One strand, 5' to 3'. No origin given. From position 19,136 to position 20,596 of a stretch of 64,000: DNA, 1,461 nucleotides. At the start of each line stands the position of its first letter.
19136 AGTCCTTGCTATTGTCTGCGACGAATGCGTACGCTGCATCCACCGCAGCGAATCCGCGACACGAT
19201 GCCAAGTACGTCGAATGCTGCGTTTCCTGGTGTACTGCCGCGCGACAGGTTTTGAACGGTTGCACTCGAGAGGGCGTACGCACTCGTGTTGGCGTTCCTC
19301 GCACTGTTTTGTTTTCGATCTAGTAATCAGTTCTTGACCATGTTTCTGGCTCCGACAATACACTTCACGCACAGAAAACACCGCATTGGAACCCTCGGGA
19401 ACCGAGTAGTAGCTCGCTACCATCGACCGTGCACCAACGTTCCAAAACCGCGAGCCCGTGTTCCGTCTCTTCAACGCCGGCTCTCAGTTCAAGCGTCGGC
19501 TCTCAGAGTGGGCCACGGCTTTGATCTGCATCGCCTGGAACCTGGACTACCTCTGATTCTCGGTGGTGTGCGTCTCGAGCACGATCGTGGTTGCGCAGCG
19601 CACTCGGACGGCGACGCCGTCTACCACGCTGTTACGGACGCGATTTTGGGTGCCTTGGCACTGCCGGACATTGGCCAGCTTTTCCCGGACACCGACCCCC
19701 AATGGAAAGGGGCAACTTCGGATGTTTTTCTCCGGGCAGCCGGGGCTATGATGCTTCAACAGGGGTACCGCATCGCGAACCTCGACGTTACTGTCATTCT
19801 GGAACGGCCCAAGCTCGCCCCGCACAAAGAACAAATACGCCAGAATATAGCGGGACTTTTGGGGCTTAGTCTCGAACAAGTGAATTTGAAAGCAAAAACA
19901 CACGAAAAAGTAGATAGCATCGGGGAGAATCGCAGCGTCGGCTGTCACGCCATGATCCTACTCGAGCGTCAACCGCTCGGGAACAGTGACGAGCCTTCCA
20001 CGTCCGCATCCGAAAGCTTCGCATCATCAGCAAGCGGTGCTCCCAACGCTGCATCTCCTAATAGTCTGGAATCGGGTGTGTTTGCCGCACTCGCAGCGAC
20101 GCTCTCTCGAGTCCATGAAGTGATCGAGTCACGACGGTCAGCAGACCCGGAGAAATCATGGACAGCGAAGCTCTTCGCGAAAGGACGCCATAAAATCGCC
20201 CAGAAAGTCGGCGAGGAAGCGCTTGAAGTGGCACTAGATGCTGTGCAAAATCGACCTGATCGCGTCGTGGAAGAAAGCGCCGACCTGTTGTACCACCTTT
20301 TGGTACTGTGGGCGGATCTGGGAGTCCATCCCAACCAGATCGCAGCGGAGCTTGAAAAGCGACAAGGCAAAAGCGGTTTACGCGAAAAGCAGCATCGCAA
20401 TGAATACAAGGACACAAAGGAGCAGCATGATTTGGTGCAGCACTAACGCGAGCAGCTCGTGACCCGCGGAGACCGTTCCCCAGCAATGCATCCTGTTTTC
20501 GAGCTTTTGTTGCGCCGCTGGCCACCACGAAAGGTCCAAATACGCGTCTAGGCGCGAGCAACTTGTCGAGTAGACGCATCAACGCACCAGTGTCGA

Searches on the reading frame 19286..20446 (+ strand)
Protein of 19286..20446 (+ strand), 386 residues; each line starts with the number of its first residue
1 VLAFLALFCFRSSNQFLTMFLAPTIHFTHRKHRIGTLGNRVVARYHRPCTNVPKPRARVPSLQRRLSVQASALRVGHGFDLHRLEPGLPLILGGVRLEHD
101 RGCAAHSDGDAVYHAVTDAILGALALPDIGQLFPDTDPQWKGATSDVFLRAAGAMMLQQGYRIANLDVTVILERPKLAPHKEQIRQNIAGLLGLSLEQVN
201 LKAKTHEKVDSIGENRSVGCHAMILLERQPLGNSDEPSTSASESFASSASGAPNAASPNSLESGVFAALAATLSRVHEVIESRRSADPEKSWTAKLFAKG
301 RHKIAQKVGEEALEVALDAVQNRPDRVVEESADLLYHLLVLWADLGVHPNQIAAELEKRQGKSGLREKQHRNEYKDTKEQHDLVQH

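Call 62: search_protein_families(library=pfam, proteins=[window:19286-20446:+], max_evalue=0.00001)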
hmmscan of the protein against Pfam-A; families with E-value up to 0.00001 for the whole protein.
window:19286-20446:+ (386 aa): 2 families
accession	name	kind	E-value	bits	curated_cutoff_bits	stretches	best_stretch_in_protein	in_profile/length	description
PF02542.21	YgbB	-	5.8e-60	202.6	26.7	1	73-226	1-154/155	YgbB family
PF01503.22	PRA-PH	-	1.1e-20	74.2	21.3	1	274-359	2-85/86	Phosphoribosyl-ATP pyrophosphohydrolase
